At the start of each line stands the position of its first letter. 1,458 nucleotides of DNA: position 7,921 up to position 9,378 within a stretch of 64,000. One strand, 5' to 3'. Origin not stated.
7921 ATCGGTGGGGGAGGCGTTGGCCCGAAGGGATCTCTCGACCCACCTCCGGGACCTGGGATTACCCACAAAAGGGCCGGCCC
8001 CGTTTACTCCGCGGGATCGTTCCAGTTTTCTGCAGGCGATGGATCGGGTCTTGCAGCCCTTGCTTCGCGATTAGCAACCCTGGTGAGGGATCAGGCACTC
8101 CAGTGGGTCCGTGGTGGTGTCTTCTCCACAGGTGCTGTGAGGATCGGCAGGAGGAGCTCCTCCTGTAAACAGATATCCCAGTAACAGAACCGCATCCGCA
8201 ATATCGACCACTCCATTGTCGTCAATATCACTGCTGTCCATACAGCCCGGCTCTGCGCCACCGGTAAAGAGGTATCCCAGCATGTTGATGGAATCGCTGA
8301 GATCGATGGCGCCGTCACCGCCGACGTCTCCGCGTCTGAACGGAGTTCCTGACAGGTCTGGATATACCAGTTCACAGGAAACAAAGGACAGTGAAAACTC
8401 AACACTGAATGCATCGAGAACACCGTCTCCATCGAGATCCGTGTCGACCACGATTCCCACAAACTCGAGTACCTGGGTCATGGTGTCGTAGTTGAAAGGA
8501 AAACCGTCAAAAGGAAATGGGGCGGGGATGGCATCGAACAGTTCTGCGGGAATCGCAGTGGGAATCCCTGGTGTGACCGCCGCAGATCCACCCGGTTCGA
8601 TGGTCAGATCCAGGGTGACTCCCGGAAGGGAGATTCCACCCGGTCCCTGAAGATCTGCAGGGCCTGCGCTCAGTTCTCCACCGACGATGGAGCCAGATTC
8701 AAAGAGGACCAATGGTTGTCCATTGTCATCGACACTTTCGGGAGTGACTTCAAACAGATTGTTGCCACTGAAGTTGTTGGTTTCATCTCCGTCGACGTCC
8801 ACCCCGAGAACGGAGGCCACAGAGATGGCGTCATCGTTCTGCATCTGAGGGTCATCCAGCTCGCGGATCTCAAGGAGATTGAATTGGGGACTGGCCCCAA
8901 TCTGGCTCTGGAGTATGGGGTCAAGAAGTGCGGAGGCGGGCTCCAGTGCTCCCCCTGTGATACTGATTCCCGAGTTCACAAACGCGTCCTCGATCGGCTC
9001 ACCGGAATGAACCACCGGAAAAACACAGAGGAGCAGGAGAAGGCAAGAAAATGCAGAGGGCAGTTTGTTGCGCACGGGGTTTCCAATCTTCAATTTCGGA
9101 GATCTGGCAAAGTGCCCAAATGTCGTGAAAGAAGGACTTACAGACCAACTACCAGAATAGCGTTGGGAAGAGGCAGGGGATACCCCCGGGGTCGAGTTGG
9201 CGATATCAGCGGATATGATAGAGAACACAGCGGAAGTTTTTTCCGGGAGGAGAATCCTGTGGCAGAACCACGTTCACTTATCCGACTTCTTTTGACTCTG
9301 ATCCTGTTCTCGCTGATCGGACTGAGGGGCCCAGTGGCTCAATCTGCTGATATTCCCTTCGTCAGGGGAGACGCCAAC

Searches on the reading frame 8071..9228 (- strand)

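Call 4: search_protein_families(library=ncbifam, proteins=[window:8071-9228:-], max_evalue=0.1)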
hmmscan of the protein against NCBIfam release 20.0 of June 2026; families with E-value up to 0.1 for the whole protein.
window:8071-9228:- (385 aa): 0 families

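Call 5: search_protein_families(library=pfam, proteins=[window:8071-9228:-], max_evalue=0.1)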
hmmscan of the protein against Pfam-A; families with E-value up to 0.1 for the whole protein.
window:8071-9228:- (385 aa): 1 family
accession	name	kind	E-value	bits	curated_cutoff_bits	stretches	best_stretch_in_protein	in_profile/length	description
PF00404.24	Dockerin_1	-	0.028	15.1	22.9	1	300-353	2-56/57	Dockerin type I domain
